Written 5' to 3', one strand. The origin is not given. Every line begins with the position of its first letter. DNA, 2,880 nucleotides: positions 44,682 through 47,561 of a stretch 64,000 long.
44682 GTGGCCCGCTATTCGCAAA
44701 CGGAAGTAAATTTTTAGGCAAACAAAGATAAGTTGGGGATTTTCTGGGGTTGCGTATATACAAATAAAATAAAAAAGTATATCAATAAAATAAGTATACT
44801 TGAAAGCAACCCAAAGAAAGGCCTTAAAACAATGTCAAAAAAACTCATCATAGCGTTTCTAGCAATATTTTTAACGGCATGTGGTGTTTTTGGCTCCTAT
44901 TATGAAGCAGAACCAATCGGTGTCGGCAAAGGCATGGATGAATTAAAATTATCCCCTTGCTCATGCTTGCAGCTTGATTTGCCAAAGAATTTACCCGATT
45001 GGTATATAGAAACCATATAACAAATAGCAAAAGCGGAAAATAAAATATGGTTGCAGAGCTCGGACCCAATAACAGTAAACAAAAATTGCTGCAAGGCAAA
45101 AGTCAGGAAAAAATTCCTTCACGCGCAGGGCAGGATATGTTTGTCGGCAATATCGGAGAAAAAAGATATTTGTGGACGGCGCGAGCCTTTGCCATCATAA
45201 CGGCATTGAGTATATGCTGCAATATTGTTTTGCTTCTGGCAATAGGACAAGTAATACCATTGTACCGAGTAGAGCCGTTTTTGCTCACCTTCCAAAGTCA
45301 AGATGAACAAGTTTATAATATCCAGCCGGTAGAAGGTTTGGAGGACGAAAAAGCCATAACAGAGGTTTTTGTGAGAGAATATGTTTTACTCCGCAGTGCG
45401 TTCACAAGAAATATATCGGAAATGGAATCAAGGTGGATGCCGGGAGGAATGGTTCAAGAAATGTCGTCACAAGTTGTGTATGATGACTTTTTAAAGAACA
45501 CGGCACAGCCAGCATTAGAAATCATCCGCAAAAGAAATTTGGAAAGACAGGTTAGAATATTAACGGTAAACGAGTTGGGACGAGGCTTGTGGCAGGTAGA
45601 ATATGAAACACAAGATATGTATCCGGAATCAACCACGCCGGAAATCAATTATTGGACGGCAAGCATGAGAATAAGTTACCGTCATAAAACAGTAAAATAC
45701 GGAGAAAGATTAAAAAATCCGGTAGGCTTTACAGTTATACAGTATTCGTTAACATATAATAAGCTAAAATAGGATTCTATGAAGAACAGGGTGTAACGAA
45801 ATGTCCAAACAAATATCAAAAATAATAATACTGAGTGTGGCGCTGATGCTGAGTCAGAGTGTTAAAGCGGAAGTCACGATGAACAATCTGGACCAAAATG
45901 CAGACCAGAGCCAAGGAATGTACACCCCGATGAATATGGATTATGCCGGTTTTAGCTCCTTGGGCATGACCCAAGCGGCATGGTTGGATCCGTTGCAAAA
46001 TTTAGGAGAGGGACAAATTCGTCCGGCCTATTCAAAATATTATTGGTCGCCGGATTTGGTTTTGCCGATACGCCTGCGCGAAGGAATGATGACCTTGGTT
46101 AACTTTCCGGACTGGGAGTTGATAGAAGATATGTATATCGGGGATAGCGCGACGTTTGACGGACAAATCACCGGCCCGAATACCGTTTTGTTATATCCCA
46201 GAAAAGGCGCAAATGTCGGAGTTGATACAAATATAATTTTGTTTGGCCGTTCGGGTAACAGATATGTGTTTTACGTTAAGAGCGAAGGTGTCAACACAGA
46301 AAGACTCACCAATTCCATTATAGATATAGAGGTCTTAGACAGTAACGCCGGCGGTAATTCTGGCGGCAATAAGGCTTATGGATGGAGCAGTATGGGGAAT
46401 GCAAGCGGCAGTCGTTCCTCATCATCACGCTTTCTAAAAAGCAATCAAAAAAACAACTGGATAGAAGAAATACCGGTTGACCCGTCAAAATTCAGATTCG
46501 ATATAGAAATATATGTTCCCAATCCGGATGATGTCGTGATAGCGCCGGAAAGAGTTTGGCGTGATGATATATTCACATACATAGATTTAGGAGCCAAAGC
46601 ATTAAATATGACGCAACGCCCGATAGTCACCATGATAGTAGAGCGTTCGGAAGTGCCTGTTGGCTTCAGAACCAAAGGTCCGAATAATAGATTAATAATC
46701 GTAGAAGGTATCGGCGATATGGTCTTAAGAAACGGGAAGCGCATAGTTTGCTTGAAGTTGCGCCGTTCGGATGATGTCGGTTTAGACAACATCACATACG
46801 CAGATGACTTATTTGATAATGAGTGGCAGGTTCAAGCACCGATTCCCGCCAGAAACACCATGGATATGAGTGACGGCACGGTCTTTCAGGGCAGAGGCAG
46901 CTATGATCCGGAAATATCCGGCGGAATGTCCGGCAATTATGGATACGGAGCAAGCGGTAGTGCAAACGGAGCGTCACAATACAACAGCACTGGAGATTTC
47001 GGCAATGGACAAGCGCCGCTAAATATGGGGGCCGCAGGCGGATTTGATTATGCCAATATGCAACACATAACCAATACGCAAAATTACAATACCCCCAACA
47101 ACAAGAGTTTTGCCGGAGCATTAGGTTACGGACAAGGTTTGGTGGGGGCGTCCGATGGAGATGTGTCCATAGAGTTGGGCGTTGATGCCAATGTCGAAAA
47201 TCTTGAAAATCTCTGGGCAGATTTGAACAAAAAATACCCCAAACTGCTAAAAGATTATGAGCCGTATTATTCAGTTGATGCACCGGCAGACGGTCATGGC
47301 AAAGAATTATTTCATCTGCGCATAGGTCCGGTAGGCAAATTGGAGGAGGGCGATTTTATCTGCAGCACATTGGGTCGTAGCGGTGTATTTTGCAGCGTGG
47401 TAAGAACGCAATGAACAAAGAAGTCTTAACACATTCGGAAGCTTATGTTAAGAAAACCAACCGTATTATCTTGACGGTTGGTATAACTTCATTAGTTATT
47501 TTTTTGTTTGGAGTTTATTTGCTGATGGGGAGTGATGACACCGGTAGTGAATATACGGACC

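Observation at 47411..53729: Novel ~18-aa 'NGN-x-IG-x-V' tandem-repeat domain: ~950 aa inside VirB10 and a free-standing 1144-aa paralog upstream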

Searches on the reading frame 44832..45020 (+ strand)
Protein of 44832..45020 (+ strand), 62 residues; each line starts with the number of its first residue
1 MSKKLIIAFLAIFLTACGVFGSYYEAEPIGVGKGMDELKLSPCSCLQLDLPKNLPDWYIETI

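Call 53: search_protein_families(library=ncbifam, proteins=[window:44832-45020:+], max_evalue=0.01)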
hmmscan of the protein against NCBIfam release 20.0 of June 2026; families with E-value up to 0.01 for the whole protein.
window:44832-45020:+ (62 aa): 1 family
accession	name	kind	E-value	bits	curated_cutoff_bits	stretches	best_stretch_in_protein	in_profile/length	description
NF047847.2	SS_mature_LptM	equivalog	0.006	16.6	27.7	0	1-18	1-21/31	LPS translocon maturation chaperone LptM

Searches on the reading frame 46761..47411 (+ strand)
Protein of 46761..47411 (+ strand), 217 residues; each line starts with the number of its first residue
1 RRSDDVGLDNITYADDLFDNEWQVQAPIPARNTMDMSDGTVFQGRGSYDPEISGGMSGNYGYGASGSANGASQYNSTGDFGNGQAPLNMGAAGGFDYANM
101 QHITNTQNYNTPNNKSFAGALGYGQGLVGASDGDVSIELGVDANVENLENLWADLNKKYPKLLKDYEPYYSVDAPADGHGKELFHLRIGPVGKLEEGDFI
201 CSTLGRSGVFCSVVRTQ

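Call 80: search_protein_families(library=pfam, proteins=[window:46761-47411:+], max_evalue=1)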
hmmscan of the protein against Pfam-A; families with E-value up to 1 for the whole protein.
window:46761-47411:+ (217 aa): 3 families
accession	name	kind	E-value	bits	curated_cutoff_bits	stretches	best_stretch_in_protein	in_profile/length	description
PF05036.18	SPOR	-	0.0064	17.2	21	1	137-215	7-76/76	SPOR domain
PF08230.16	CW_7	-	0.03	14.5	25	1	78-105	10-37/40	CW_7 repeat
PF25123.1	SWAP1_C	-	0.28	11.9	27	1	25-75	89-136/161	SUPPRESSOR-OF-WHITE-APRICOT-like, C-terminal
